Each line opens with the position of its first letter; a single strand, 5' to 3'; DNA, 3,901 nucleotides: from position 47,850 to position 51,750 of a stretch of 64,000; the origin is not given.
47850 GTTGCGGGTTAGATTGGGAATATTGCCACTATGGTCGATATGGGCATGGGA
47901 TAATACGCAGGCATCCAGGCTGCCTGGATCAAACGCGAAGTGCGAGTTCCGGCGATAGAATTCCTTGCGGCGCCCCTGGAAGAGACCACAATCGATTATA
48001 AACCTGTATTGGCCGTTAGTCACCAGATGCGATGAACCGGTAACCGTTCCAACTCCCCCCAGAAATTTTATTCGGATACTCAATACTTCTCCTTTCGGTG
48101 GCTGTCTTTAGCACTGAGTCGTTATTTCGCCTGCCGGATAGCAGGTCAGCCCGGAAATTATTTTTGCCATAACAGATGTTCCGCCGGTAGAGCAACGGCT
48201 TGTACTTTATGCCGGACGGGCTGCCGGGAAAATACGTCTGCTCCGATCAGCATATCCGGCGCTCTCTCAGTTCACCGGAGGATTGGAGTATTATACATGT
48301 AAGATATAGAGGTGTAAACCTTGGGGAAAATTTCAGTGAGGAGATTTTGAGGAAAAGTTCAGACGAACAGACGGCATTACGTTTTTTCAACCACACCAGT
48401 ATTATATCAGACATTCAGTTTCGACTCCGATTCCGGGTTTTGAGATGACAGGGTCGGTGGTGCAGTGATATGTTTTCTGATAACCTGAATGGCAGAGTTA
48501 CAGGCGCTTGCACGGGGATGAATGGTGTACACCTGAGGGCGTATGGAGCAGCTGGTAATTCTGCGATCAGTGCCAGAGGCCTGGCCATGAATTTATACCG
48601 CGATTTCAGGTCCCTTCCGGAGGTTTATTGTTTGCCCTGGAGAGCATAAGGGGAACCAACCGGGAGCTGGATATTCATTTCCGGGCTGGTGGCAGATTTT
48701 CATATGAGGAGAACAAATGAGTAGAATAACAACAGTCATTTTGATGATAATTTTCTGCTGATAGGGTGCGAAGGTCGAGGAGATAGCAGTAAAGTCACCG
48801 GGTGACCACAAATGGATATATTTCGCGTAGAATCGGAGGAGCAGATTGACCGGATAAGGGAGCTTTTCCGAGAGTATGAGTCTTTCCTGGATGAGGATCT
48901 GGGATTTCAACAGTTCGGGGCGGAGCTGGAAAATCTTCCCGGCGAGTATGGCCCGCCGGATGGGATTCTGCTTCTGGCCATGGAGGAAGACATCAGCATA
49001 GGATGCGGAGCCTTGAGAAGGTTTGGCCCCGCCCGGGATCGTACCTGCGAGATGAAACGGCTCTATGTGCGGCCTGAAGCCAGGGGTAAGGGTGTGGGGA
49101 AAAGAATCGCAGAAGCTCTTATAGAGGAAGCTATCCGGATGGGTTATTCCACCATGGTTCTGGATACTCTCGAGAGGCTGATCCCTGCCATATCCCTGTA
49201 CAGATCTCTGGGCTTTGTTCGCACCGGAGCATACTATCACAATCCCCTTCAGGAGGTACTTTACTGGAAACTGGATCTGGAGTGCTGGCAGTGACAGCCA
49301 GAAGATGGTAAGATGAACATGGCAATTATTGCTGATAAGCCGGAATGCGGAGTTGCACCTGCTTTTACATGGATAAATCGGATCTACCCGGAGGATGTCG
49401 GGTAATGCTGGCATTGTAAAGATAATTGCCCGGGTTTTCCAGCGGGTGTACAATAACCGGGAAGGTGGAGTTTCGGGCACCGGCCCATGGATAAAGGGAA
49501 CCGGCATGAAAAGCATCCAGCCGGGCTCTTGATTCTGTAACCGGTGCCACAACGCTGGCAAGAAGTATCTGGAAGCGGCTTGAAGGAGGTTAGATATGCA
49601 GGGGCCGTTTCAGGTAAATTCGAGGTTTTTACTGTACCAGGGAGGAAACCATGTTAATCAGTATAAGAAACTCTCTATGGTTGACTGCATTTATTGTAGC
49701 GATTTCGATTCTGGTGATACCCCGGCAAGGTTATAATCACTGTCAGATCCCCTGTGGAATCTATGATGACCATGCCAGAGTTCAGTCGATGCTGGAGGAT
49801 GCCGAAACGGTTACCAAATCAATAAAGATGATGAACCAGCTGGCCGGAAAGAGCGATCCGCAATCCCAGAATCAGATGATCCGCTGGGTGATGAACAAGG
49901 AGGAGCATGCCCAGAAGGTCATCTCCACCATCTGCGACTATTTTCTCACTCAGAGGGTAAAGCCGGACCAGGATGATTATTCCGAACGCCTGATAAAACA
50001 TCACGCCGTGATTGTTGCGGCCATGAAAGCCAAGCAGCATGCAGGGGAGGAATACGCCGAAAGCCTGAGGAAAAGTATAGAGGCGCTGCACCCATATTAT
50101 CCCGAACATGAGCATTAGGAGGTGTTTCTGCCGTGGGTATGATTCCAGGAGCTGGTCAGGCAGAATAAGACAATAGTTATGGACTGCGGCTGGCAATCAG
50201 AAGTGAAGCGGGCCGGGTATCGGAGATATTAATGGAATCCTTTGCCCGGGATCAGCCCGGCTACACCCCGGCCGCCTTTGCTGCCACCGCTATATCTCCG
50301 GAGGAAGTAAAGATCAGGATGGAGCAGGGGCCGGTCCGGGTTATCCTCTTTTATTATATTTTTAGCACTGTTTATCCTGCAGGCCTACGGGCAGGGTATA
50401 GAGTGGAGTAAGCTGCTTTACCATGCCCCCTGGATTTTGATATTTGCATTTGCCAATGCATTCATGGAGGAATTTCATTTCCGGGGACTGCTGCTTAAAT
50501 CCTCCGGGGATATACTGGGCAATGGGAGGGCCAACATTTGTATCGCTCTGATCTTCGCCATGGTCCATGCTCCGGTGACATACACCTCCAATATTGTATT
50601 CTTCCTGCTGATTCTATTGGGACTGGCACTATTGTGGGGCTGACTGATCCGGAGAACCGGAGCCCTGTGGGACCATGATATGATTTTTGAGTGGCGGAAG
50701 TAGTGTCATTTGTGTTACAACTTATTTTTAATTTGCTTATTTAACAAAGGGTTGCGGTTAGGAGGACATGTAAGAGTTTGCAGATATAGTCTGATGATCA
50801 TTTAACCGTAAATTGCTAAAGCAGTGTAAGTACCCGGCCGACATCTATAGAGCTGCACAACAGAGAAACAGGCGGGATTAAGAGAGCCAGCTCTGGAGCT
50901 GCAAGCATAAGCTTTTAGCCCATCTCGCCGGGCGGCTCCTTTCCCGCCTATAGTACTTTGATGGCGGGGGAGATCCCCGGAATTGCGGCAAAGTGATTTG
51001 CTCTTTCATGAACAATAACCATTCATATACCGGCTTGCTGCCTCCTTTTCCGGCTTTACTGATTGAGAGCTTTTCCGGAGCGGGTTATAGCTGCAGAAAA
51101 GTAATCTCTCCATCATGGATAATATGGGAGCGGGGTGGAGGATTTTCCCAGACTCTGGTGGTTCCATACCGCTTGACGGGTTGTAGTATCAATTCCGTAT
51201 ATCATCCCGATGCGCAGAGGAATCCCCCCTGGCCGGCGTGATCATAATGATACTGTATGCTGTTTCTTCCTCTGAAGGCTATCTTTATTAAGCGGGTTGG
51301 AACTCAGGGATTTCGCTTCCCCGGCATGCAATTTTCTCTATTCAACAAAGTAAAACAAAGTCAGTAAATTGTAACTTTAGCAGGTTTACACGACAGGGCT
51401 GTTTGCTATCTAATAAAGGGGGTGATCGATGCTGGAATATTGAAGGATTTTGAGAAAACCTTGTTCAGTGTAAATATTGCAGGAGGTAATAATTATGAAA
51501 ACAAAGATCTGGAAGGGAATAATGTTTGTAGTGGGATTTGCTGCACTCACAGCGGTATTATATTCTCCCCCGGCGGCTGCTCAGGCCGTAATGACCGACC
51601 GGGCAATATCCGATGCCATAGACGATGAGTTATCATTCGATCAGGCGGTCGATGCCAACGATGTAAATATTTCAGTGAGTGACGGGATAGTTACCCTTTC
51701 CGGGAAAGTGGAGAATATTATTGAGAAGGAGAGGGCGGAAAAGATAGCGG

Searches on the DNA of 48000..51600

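Call 56: search_rna_families(source=window, start=48000, end=51600, threshold=evalue, max_evalue=1)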
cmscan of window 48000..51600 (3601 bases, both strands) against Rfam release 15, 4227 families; matches with E-value up to 1: 0.
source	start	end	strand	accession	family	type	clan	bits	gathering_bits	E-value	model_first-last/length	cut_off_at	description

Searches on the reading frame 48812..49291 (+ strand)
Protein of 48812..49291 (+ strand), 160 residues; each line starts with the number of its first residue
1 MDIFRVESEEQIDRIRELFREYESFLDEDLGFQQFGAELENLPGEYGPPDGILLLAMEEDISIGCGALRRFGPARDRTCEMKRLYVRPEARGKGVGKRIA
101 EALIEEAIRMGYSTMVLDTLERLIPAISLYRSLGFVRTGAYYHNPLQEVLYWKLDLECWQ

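Call 7: search_protein_families(library=pfam, max_evalue=1, proteins=[window:48812-49291:+])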
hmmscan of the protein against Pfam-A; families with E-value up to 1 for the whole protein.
window:48812-49291:+ (160 aa): 8 families
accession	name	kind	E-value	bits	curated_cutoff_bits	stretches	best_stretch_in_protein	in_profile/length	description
PF00583.31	Acetyltransf_1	-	1.6e-16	61.1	20.7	1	13-135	2-116/116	Acetyltransferase (GNAT) family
PF13508.13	Acetyltransf_7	-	5.4e-14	52.8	27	1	50-136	2-83/84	Acetyltransferase (GNAT) domain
PF13673.13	Acetyltransf_10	-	2.9e-08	34.2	23.6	1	53-140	33-112/128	Acetyltransferase (GNAT) domain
PF08445.16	FR47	-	7.6e-08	32.7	22.1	1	78-138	21-80/86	FR47-like protein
PF14542.12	Acetyltransf_CG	-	0.00034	21.1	30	1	75-112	21-58/80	GCN5-related N-acetyl-transferase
PF13302.13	Acetyltransf_3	-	0.00091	20.4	25.4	1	57-136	60-138/138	Acetyltransferase (GNAT) domain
PF13420.13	Acetyltransf_4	-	0.0076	16.7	24.3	1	50-138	48-137/155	Acetyltransferase (GNAT) domain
PF12746.13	GNAT_acetyltran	-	0.076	13.1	26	1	87-141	189-240/243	GNAT acetyltransferase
